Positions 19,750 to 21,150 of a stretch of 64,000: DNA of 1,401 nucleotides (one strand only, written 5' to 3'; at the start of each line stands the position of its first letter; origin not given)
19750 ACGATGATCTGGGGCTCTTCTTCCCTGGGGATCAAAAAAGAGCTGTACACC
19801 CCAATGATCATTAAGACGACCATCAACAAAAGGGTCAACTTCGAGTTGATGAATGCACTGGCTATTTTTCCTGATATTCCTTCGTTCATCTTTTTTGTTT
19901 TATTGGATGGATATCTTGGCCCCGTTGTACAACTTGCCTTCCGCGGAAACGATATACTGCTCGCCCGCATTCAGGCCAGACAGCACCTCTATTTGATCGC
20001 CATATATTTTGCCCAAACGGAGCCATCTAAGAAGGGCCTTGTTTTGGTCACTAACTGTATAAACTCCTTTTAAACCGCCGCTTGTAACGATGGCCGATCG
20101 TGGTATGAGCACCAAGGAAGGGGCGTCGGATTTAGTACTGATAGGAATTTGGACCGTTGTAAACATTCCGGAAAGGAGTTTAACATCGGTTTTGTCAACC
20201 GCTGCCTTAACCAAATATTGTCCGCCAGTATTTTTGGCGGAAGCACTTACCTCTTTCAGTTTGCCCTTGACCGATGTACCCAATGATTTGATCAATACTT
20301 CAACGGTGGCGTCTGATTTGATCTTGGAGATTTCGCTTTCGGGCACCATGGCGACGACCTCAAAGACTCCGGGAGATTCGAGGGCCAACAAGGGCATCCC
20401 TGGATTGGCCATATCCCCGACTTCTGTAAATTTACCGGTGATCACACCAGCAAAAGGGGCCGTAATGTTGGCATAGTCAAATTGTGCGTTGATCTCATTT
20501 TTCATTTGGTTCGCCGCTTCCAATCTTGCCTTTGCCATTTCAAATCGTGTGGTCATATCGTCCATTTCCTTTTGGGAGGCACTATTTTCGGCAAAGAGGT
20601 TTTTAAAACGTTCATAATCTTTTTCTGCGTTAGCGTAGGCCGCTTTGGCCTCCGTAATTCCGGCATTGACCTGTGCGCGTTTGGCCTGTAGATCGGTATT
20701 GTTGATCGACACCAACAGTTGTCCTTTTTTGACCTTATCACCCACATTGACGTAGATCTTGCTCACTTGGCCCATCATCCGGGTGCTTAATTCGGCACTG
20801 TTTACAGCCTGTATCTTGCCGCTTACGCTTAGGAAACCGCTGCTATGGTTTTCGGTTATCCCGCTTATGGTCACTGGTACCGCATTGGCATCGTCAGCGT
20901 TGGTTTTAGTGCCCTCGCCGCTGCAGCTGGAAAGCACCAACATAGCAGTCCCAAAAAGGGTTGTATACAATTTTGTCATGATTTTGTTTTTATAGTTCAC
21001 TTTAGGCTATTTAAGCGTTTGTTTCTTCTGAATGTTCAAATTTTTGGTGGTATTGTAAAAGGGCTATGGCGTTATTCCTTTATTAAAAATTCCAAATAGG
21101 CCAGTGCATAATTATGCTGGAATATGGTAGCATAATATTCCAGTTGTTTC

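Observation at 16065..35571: Second operator family GTAAC-N4-GTTAC marks a ~19-kb sulfur/efflux block with the same promoter geometry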

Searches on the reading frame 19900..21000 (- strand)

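Call 7: search_protein_families(library=pfam, proteins=[window:19900-21000:-], max_evalue=0.01)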
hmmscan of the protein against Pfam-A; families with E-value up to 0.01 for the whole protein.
window:19900-21000:- (366 aa): 8 families
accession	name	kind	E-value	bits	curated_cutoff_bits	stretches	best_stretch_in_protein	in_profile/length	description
PF16576.10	HlyD_D23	-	1.7e-18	67.2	30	1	62-280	11-213/214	Barrel-sandwich domain of CusB or HlyD membrane-fusion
PF13437.12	HlyD_3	-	3.8e-17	63.4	22.2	1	179-278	2-106/106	HlyD family secretion protein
PF12700.13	HlyD_2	-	9.6e-08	31.6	25.1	1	214-334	268-376/416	HlyD family secretion protein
PF13533.13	Biotin_lipoyl_2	-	1.1e-06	28.8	29.8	1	77-100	9-32/32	Biotin-lipoyl like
PF00364.28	Biotin_lipoyl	-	1.8e-06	28.1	22.1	1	70-99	44-73/73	Biotin-requiring enzyme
PF00358.26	PTS_EIIA_1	-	0.0017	18.5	27.2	0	73-111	77-115/127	phosphoenolpyruvate-dependent sugar phosphotransferase system, EIIA 1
PF06898.16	YqfD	-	0.0019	17.6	25.2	1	83-193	206-318/379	Putative stage IV sporulation protein YqfD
PF01551.29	Peptidase_M23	-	0.0097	16.5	28.7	0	59-106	32-79/96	Peptidase family M23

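Call 35: search_protein_families(library=ncbifam, proteins=[window:19900-21000:-], max_evalue=0.00001)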
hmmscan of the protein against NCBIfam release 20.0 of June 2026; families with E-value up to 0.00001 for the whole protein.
window:19900-21000:- (366 aa): 25 families
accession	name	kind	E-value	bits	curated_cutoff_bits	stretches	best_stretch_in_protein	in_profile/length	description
TIGR01730.1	RND_mfp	subfamily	1e-67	228.4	94.9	1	44-365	2-321/322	efflux RND transporter periplasmic adaptor subunit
TIGR00999.1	8a0102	subfamily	4.5e-46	157.2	319.3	1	87-352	1-265/271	CzcB/NccB family metal efflux transporter periplasmic adaptor subunit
NF008589.1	PRK11556.1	equivalog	3.1e-34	118.6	391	1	37-365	53-387/392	MdtA/MuxA family multidrug efflux RND transporter periplasmic adaptor subunit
NF033138.2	RND-peri-MexC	equivalog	2.7e-27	95.9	625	2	19-189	15-184/375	MexC family multidrug efflux RND transporter periplasmic adaptor subunit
NF007132.1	PRK09578.1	equivalog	2.3e-26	92.5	512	1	12-186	11-183/396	MexX/AxyX family multidrug efflux RND transporter periplasmic adaptor subunit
NF045904.1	RND-peri-MexE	equivalog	3.2e-24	85.5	714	1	8-201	5-196/390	multidrug efflux RND transporter periplasmic adaptor subunit MexE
NF000272.2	OqxA_adapt_sub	exception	2.1e-22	79.6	835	1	11-193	10-192/391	multidrug efflux RND transporter periplasmic adaptor subunit OqxA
NF008606.0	PRK11578.1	equivalog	1e-20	74.2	342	1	59-353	52-364/371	macrolide transporter subunit MacA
NF007362.0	PRK09859.1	equivalog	8.4e-19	67.9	738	1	4-362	4-368/385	multidrug transporter subunit MdtE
TIGR00998.1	8a0101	subfamily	8.5e-16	57.8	390.8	1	174-255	202-285/334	EmrA/EmrK family multidrug efflux transporter periplasmic adaptor subunit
NF033834.1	RND_adapt_MexA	exception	3.9e-15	55.9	750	1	15-188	10-169/373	multidrug efflux RND transporter periplasmic adaptor subunit MexA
NF011604.1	PRK15030.1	equivalog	3.9e-15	55.7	765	2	4-189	3-186/397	multidrug efflux RND transporter periplasmic adaptor subunit AcrA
NF002939.0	PRK03598.1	equivalog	1.9e-13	50.3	393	1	109-167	111-169/332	secretion protein HlyD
TIGR01843.1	type_I_hlyD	subfamily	1e-12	47.8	208.65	2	53-123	33-98/422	HlyD family type I secretion periplasmic adaptor subunit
TIGR02971.1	heterocyst_DevB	subfamily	9.7e-12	44.9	129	0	55-123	5-72/327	ABC exporter membrane fusion protein, DevB family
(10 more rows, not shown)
